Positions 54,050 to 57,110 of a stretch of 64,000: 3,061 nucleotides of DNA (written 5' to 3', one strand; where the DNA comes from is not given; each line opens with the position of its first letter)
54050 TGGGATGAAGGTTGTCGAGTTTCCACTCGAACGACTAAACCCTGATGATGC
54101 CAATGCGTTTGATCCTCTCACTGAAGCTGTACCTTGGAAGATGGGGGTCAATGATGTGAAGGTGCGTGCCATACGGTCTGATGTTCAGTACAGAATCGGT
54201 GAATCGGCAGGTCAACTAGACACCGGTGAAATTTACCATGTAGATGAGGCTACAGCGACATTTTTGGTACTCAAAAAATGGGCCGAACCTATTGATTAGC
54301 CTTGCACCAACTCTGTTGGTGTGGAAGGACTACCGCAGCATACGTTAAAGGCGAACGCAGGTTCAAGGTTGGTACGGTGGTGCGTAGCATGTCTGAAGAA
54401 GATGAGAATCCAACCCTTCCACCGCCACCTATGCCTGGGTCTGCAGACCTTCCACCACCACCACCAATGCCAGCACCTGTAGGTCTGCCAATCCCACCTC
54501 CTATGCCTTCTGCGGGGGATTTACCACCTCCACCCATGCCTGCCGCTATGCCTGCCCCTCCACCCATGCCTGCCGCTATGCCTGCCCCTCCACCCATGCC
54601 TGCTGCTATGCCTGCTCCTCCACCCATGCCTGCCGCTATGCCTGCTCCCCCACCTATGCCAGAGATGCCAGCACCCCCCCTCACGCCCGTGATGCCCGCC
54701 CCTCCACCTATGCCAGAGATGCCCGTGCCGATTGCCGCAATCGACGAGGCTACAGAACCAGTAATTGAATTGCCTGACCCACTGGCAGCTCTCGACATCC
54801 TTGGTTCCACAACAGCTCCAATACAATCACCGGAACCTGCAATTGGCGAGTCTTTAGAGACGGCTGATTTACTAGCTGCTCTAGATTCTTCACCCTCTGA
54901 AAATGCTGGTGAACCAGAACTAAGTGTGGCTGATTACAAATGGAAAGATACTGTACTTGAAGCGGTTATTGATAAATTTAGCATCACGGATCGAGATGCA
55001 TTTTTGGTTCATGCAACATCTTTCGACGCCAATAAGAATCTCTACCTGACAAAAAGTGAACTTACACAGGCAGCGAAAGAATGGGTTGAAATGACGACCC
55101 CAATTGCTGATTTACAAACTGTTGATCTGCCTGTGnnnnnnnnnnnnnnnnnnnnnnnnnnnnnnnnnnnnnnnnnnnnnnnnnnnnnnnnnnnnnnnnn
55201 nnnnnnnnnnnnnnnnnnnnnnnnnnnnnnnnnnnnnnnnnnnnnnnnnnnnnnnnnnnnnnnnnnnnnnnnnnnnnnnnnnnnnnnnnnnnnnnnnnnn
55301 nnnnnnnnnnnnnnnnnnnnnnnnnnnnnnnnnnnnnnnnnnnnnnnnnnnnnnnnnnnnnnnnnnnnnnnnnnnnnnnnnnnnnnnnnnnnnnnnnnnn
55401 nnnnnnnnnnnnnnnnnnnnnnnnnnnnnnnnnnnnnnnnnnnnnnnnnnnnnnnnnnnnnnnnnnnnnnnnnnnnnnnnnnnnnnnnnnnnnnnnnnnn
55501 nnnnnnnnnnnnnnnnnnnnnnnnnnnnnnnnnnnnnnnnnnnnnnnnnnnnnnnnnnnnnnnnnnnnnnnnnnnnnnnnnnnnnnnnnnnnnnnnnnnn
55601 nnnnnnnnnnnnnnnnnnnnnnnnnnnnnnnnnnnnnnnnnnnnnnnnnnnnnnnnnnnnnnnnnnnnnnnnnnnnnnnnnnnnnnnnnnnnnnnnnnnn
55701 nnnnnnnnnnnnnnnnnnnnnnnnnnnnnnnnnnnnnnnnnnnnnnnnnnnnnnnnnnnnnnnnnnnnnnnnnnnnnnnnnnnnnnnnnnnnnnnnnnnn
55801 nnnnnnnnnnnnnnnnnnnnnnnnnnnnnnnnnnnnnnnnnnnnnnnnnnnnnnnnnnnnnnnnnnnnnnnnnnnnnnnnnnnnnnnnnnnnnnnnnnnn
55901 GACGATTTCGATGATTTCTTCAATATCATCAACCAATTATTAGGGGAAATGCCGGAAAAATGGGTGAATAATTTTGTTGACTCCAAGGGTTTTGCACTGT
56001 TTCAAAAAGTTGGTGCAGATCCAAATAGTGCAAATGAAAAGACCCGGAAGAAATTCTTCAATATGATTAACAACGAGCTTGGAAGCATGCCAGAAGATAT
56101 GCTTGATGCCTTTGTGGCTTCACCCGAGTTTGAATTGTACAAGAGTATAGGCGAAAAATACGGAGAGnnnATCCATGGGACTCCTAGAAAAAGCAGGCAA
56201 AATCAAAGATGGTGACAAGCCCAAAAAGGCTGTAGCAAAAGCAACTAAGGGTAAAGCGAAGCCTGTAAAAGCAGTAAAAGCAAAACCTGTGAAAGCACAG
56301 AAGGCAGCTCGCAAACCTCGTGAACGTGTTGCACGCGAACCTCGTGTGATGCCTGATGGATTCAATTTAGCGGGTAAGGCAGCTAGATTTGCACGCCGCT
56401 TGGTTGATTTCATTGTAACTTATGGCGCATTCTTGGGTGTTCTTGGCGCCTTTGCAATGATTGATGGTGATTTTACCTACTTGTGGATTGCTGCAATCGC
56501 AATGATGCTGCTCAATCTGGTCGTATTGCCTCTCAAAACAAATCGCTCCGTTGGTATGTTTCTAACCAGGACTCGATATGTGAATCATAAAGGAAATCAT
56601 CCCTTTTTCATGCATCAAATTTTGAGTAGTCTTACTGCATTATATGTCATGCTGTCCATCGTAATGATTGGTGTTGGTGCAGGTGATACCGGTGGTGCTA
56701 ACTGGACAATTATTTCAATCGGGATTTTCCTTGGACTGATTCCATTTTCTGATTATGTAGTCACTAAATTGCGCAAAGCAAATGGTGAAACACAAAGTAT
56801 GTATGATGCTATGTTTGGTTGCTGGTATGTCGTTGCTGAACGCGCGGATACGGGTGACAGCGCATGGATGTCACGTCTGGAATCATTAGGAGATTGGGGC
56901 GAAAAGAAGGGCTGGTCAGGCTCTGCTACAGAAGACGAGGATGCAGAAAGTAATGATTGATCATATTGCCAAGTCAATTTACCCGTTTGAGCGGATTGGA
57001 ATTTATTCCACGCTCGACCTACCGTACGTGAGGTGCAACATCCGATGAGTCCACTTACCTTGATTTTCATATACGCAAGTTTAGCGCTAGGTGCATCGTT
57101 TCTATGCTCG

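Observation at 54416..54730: FH1-like polyproline tract built from 30-bp tandem repeats under purifying selection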

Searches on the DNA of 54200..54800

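Call 78: search_rna_families(source=window, start=54200, end=54800, threshold=evalue, max_evalue=1)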
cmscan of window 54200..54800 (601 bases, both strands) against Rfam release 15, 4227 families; matches with E-value up to 1: 1.
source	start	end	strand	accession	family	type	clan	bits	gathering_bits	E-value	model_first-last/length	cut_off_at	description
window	54634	54799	-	RF02247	Six3os1_2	Gene; lncRNA;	-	17.2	80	0.91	71-217/217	no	Six3os1 conserved region 2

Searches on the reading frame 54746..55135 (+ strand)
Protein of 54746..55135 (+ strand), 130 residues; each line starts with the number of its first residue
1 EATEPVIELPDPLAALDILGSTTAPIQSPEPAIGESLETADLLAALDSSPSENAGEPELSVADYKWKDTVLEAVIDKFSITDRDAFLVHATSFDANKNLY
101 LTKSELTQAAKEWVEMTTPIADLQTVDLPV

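Call 56: predict_structure(alignment_id=A5)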
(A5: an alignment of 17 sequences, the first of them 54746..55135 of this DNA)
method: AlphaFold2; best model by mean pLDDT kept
length: 130 residues; sequences in the alignment: 17
mean_pLDDT: 66.0   pTM: 0.42
mean pLDDT of the five models: 66.0, 64.2, 63.6, 61.8, 60.0
residues with pLDDT >= 90: 0; 70-90: 57; 50-70: 42; < 50: 31
segments of 3 or more residues with pLDDT < 50: 1-3, 21-38, 51-54, 123-125
pLDDT, mean of each block of 10 residues (from residue 1): 57 62 44 44 56 53 80 87 87 80 87 74 48
secondary structure, 60 per line:
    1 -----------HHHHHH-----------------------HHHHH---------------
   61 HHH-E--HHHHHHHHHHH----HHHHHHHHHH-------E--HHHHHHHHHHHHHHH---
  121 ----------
elements in order: H12-17 H41-45 H68-78 H83-92 H103-117
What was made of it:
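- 54926..55096 (+): Small three-helix domain found only in long-form members. It contains the loop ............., which resembles an EF-hand. It is preceded by the short motifs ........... and DLLAALD. AlphaFold2 pLDDT is 80-87 over this stretch (call 56).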

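Call 59: fold_search(model_id=the predicted structure, library=pdb)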
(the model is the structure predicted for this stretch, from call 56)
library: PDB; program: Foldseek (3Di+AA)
matches with E <= 10: 96; with E <= 0.001: 0
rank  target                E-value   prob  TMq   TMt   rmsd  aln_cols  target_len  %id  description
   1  2jxn_MODEL_1_A        3.7e-01  0.30  0.28  0.30  16.5       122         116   13  Solution Structure of S. cerevisiae PDCD5-like Protein Ymr074cp (released 2008-12-02)
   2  2l09_MODEL_1_A        1.4e+00  0.57  0.35  0.64   3.0        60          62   10  Solution NMR Structure of Protein asr4154 from Nostoc sp. PCC7120 Northeast Structural Genomics Consortium tar (released 2010-08-25)
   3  7z17_C                1.8e+00  0.16  0.29  0.13   8.1        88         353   20  E. coli C-P lyase bound to a PhnK ABC dimer in an open conformation (released 2022-05-25)
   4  9pf1_C                2.0e+00  0.33  0.35  0.13   6.2        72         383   10  Nub1/Fat10-processing human 26S proteasome with Rpt4 at top of spiral staircase (AAA+ motor locally refined) (released 2025-11-19)
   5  9dec_A                2.2e+00  0.20  0.26  0.37   3.4        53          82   15  Crystal Structure of D9-threaded (released 2025-03-26)
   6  6c95_D                2.5e+00  0.16  0.31  0.40  11.2       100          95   22  The Human NatA (Naa10/Naa15) amino-terminal acetyltransferase complex bound to HYPK (released 2018-06-06)
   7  8v83_v                2.8e+00  0.04  0.17  0.16  12.5       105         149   19  60S ribosome biogenesis intermediate (Dbp10 pre-catalytic structure - Overall map) (released 2024-05-01)
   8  1oqy_MODEL_1_A        3.2e+00  0.03  0.18  0.08  25.5       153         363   17  Structure of the DNA repair protein hHR23a (released 2003-10-21)
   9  2kru_MODEL_1_A        3.4e+00  0.28  0.30  0.55   3.0        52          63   12  Solution NMR structure of the PCP_red domain of light-independent protochlorophyllide reductase subunit B from (released 2010-02-16)
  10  7qxw_E                3.4e+00  0.20  0.28  0.12   4.5        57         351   14  Proteasome-ZFAND5 Complex Z+D state (released 2023-02-08)
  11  6psd_A                3.4e+00  0.13  0.22  0.35   4.2        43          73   19  Complex of CRACR2a with a Dynein Light Intermediate Chain Peptide (released 2020-07-15)
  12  8eup_v                3.4e+00  0.04  0.17  0.15  17.8       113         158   23  Ytm1 associated 60S nascent ribosome State 1A (released 2022-11-30)
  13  8ott_N                3.6e+00  0.06  0.18  0.34   7.0        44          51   16  MYC-MAX bound to a nucleosome at SHL+5.8 (released 2023-05-24)
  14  9u7r_E                3.9e+00  0.23  0.30  0.13   4.0        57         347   14  Substrate-free human 26S proteasome purified by midnolin, 20S proteasome, RPTs and RPN11 part (released 2026-04-01)
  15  8s0c_D                3.9e+00  0.21  0.28  0.11   3.2        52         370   19  H. sapiens ORC1-5 bound to double stranded DNA as part of the MCM-ORC complex (released 2024-10-02)
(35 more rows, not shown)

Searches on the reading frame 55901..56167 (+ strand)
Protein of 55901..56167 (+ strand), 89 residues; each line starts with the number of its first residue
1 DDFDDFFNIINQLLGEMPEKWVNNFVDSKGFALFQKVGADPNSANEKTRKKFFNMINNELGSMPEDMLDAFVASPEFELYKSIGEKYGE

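Call 47: find_homologous_proteins(query=A4, max_evalue=0.001)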
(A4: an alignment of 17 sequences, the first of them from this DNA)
Query A4 (17 sequences) (89 aa, profile of the alignment): 38 proteins with E <= 0.001 among 3021 candidates.
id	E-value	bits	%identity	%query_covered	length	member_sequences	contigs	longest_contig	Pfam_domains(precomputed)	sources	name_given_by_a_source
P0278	8.8e-29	117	83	100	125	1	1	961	-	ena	-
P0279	1.6e-28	117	85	100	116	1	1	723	-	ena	-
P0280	2.4e-28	116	76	100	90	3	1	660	-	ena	-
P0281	2.5e-28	116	88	100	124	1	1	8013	-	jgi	-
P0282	1.3e-27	114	81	99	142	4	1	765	-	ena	-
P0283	1.5e-27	113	76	100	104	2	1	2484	-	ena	-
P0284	2.8e-25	106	80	99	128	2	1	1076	-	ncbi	-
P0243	1.6e-20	91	27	99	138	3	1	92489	PF27359.1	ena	-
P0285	3.3e-20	90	85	82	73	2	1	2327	-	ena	-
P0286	1.3e-19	88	85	82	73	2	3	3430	-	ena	-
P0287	1.8e-19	87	85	82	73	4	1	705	-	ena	-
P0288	2.1e-19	87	83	81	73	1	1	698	-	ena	-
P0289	4.1e-19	86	88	81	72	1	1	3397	-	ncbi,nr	ncbi:MAG TPA: hypothetical protein QF621_06260, partial [Candidatus Thalassarchaeaceae archaeon]|nr:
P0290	1.2e-18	85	79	82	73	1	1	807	-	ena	-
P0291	2.0e-11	62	70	75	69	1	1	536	-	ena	-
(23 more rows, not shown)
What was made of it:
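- Tried and rejected: A word-indexed search with the module profile added little (call 47).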

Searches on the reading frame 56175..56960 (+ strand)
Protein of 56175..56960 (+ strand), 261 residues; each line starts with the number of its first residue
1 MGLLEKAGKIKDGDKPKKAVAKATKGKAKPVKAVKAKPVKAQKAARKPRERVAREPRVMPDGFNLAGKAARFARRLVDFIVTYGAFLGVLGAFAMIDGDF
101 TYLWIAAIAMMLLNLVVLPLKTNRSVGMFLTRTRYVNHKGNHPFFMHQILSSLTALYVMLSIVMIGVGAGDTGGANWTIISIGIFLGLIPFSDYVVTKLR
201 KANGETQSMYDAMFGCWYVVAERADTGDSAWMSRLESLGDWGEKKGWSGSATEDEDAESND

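Call 5: search_protein_families(library=pfam, proteins=[window:56175-56960:+], max_evalue=0.1)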
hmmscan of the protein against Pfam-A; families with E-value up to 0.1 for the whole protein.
window:56175-56960:+ (261 aa): 1 family
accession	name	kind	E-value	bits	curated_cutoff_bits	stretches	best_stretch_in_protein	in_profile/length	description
PF06271.18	RDD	-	0.07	13.9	24.1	1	67-191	3-119/137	RDD family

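Call 7: search_protein_families(library=ncbifam, proteins=[window:56175-56960:+], max_evalue=0.1)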
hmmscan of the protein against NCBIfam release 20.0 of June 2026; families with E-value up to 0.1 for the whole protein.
window:56175-56960:+ (261 aa): 1 family
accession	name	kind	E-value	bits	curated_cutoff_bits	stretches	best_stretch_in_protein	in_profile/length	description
TIGR04222.1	near_uncomplex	domain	0.0031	17.2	43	1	14-125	82-190/229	TIGR04222 domain-containing membrane protein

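Call 81: find_homologous_proteins(query=A7, max_evalue=0.001)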
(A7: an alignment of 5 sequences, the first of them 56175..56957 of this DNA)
Query A7 (5 sequences) (261 aa, profile of the alignment): 155 proteins with E <= 0.001 among 8000 candidates; the best 120 are listed.
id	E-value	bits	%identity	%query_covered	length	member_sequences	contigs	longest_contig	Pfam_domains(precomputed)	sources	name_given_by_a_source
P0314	1.7e-112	393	100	100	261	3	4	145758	-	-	-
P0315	1.2e-99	351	43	98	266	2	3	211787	-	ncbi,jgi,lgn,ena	jgi:hypothetical protein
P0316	2.2e-94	334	43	98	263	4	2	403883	-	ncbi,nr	ncbi:MAG: hypothetical protein QF807_01190 [Candidatus Thalassarchaeaceae archaeon]|nr:hypothetical 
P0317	3.4e-94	333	72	100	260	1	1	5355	-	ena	-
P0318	3.9e-93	330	72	100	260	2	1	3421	-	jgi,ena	-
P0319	4.1e-93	330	77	100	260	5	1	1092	-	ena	-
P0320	1.3e-92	328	77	100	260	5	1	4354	-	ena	-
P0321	1.6e-92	328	76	95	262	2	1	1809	-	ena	-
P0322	3.8e-92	326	44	98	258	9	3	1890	-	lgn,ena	-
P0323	5.3e-92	326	74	100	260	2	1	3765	-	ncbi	-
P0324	1.2e-91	325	72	100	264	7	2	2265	-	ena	-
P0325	1.5e-91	325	74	100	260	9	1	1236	-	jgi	jgi:hypothetical protein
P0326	8.4e-91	322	73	95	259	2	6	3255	-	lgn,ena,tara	tara:strand:- start:185 stop:964 length:780 start_codon:yes stop_codon:yes gene_type:complete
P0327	2.1e-90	321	73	100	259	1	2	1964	-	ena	-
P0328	7.5e-90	319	43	97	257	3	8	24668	-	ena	-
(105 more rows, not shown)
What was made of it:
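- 56175..56960 (+): Gene Y. It encodes a 261-aa protein with four hydrophobic segments. It begins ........, has a polybasic first 60 residues (pI 11.0) and an acidic tail. It is a divergent RDD-family protein and is probably translationally coupled to X, since a GGAG lies inside the end of X. JGI names some relatives "RDD family membrane protein YckC" (call 81).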
